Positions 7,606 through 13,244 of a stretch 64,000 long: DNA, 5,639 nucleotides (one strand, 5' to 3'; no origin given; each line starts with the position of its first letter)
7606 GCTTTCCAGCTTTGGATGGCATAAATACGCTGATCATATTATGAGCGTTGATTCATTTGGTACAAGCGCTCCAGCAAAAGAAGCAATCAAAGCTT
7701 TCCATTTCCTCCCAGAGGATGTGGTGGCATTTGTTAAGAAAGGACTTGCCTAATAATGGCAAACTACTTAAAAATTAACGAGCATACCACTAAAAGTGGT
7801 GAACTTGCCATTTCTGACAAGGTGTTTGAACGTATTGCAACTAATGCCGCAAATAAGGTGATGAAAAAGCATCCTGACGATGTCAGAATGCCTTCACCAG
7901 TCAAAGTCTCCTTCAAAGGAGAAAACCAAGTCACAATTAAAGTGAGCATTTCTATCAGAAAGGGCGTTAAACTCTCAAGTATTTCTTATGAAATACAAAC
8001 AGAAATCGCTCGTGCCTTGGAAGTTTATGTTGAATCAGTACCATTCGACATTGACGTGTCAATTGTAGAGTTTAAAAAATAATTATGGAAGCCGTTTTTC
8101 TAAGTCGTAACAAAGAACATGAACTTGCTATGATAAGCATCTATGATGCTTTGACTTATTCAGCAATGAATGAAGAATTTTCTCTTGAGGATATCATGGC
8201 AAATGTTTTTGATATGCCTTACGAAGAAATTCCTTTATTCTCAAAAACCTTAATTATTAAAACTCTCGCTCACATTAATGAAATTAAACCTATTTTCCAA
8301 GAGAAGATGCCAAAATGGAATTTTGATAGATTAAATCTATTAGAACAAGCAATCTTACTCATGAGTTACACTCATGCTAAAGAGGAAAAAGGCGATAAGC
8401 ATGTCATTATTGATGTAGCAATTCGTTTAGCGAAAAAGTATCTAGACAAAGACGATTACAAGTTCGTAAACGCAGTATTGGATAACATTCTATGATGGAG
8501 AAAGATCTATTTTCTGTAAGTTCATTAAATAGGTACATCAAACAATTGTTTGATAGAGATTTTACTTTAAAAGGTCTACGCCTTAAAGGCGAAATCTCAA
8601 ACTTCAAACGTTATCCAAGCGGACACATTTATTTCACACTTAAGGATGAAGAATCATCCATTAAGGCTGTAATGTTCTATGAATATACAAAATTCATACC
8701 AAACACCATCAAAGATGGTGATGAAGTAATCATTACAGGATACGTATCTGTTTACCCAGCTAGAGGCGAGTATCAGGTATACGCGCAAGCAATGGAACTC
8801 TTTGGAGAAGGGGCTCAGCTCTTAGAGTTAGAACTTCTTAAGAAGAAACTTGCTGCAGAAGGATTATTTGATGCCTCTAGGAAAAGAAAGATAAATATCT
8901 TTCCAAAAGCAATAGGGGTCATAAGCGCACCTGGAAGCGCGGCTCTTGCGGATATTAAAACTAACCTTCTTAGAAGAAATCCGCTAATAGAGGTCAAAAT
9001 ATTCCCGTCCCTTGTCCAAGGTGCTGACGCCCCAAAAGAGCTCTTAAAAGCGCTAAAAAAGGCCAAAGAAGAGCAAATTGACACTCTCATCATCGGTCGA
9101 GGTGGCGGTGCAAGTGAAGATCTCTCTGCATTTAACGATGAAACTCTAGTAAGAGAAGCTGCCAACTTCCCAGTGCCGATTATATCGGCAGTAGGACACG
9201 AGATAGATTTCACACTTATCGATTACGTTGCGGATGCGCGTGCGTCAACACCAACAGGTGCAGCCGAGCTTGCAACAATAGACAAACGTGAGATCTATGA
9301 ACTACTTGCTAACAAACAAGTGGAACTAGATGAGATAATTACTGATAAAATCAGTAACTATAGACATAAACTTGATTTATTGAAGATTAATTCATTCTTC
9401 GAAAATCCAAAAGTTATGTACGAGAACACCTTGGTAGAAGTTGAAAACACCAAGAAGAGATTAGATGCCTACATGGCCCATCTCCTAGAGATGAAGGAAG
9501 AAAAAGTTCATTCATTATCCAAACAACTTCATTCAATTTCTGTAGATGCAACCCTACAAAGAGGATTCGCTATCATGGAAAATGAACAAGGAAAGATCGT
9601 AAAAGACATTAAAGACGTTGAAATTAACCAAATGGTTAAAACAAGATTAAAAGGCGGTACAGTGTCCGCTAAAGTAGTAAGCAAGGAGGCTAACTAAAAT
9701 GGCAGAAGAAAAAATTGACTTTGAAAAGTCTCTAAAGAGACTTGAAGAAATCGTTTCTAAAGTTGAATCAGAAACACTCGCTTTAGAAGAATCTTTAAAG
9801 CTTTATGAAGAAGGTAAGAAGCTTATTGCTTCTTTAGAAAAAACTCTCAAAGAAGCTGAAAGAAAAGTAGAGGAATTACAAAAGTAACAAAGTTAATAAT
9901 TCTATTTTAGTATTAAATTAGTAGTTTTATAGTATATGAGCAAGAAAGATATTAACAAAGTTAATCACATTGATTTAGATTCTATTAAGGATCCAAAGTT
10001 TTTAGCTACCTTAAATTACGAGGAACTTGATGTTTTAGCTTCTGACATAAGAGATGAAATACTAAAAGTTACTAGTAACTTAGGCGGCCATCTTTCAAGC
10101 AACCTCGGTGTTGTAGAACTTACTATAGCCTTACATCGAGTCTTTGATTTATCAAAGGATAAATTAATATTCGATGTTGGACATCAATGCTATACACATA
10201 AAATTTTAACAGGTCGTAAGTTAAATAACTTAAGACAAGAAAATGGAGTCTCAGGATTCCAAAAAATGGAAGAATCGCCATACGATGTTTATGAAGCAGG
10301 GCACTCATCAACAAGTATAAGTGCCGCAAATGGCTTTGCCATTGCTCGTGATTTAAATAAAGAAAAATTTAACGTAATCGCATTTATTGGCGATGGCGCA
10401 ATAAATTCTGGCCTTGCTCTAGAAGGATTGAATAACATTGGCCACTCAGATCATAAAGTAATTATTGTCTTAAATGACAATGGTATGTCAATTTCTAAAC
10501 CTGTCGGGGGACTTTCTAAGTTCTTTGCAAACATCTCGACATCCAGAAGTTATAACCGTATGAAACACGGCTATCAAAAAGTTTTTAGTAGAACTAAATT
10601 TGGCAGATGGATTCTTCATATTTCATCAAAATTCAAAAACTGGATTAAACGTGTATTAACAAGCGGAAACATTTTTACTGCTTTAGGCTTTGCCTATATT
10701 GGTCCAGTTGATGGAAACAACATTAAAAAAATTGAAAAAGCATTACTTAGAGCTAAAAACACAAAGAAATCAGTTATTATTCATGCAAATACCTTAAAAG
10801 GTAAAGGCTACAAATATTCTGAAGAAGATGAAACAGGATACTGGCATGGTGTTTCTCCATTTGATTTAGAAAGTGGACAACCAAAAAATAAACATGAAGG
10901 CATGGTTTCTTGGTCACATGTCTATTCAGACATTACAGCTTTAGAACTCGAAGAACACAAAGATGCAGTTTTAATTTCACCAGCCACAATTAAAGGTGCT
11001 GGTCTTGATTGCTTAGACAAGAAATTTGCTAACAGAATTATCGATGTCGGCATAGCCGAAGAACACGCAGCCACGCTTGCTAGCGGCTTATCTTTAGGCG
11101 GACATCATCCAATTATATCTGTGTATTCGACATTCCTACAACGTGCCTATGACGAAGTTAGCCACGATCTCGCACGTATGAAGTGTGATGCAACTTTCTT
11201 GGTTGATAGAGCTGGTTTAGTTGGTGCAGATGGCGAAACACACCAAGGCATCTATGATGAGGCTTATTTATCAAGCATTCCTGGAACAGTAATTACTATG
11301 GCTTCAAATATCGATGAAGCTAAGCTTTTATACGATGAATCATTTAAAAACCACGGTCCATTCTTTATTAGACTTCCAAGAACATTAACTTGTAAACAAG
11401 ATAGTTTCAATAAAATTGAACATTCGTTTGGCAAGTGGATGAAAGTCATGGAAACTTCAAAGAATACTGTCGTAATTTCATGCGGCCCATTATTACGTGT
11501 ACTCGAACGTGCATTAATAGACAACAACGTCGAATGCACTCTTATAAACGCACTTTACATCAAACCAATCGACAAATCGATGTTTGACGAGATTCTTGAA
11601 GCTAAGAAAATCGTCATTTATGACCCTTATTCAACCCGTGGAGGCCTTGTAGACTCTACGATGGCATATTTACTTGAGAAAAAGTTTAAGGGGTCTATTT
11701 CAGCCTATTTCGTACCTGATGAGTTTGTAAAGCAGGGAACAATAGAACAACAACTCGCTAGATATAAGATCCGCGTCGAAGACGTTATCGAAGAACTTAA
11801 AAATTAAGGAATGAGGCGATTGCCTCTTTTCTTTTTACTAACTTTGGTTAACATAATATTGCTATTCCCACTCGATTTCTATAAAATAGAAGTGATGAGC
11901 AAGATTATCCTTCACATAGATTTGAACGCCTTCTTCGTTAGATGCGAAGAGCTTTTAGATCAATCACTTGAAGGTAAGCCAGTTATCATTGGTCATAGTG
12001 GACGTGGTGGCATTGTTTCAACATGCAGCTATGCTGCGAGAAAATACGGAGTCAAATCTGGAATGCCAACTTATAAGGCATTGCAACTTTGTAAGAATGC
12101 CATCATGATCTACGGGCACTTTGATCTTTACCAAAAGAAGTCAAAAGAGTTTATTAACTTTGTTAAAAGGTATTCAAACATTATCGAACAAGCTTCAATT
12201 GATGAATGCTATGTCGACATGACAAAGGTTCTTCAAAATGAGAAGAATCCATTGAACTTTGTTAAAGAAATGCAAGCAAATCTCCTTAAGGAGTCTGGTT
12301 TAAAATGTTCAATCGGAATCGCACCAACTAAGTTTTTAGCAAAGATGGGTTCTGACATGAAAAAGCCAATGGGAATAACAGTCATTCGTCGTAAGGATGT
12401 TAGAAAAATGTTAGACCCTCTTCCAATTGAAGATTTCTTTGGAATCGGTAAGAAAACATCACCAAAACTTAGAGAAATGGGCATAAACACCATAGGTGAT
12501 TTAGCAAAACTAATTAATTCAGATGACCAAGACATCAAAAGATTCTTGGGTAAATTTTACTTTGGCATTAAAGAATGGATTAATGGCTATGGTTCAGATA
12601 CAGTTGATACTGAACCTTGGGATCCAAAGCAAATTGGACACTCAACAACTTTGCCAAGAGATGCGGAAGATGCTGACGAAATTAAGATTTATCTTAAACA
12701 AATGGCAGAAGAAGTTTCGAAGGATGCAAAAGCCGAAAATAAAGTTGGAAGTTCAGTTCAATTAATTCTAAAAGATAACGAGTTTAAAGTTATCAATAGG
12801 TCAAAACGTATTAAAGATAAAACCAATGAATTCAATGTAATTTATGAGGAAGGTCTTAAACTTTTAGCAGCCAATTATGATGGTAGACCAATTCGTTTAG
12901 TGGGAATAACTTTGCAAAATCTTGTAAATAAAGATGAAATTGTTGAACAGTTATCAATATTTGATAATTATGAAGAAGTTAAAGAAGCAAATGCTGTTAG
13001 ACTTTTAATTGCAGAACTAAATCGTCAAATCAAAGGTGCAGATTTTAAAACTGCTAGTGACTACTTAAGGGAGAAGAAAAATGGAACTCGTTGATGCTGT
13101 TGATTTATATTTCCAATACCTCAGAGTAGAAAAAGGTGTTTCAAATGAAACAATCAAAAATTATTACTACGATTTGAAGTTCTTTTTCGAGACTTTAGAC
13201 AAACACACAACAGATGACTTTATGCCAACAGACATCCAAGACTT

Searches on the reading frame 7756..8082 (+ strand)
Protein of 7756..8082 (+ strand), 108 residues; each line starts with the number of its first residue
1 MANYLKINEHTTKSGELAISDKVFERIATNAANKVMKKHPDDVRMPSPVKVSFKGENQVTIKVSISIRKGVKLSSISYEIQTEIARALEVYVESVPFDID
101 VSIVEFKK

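Call 40: search_protein_families(library=pfam, proteins=[window:7756-8082:+], max_evalue=0.01)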
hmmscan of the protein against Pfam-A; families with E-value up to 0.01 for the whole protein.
window:7756-8082:+ (108 aa): 1 family
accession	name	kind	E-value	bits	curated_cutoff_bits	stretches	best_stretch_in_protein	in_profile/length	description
PF03780.18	Asp23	-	2.7e-07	31.4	28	1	46-104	47-105/108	Asp23 family, cell envelope-related function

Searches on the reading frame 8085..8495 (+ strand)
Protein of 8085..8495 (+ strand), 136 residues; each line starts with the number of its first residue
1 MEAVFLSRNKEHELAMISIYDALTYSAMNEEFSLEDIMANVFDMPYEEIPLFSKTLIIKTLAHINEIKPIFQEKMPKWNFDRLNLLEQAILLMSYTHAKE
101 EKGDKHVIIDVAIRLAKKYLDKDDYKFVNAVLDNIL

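Call 40: search_protein_families(library=pfam, proteins=[window:8085-8495:+], max_evalue=0.01)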
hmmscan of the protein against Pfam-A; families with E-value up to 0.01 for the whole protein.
window:8085-8495:+ (136 aa): 2 families
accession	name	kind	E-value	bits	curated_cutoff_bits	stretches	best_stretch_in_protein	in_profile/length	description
PF01029.23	NusB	-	7.6e-17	62.4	23.1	1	32-135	22-131/133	NusB family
PF09185.15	DUF1948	-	0.0024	18.2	25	1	71-136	75-140/140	Domain of unknown function (DUF1948)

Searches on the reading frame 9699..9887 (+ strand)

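Call 99: search_protein_families(library=pfam, proteins=[window:9699-9887:+], max_evalue=0.00001)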
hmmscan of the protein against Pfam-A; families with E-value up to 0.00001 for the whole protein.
window:9699-9887:+ (62 aa): 1 family
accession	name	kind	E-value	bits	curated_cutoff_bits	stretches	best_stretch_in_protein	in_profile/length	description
PF02609.21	Exonuc_VII_S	-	6.2e-17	61.8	24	1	8-58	1-51/52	Exonuclease VII small subunit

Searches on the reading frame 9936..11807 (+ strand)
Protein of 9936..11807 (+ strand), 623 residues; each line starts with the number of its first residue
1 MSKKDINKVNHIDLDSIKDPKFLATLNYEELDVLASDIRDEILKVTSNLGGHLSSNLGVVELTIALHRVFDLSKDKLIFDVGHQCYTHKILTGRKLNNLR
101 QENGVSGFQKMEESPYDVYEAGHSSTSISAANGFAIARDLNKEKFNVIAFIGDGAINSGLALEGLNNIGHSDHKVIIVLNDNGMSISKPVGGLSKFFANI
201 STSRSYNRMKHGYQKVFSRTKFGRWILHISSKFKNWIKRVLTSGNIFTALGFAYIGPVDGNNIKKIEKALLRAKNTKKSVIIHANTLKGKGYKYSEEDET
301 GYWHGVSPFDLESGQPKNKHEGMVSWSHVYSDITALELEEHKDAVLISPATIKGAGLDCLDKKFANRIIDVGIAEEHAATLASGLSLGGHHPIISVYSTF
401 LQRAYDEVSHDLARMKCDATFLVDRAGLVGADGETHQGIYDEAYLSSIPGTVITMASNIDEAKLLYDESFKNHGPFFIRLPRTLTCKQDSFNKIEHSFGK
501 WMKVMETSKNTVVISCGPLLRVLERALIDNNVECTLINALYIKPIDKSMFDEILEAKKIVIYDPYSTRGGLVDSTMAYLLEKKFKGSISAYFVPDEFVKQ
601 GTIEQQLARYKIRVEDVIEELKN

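Call 99: search_protein_families(library=pfam, proteins=[window:9936-11807:+], max_evalue=0.00001)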
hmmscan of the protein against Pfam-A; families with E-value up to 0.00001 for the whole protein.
window:9936-11807:+ (623 aa): 3 families
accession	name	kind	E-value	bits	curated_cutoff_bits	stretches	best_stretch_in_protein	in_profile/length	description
PF13292.11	DXP_synthase_N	-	6.6e-105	350.7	21.2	1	14-286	1-274/274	1-deoxy-D-xylulose-5-phosphate synthase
PF02779.29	Transket_pyr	-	8.5e-32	110.6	27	1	324-486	3-173/174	Transketolase, pyrimidine binding domain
PF02780.25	Transketolase_C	-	9.4e-07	29.2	25.9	1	503-617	5-124/124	Transketolase, C-terminal domain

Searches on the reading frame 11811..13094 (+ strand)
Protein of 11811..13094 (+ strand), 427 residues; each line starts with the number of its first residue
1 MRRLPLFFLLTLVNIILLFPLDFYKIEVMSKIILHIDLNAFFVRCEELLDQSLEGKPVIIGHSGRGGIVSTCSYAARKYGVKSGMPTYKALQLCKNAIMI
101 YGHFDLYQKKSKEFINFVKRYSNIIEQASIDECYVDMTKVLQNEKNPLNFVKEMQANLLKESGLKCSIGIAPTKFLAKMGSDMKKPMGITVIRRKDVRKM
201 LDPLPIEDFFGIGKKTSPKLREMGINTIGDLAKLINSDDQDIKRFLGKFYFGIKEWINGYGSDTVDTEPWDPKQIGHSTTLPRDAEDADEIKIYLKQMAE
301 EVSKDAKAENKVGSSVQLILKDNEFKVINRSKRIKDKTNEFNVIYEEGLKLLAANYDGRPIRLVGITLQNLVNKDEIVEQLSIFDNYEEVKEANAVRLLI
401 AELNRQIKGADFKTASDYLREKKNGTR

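Call 99: search_protein_families(library=pfam, proteins=[window:11811-13094:+], max_evalue=0.00001)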
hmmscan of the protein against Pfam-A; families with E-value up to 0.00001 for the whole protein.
window:11811-13094:+ (427 aa): 3 families
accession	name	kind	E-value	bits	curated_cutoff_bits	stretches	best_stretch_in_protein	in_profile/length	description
PF00817.25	IMS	-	7.1e-50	169.2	23.2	1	36-182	1-148/148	impB/mucB/samB family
PF11799.13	IMS_C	-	2.5e-24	86.2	20.7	1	272-382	1-108/109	impB/mucB/samB family C-terminal domain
PF11798.14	IMS_HHH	-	5e-07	30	24.4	1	195-225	2-32/32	IMS family HHH motif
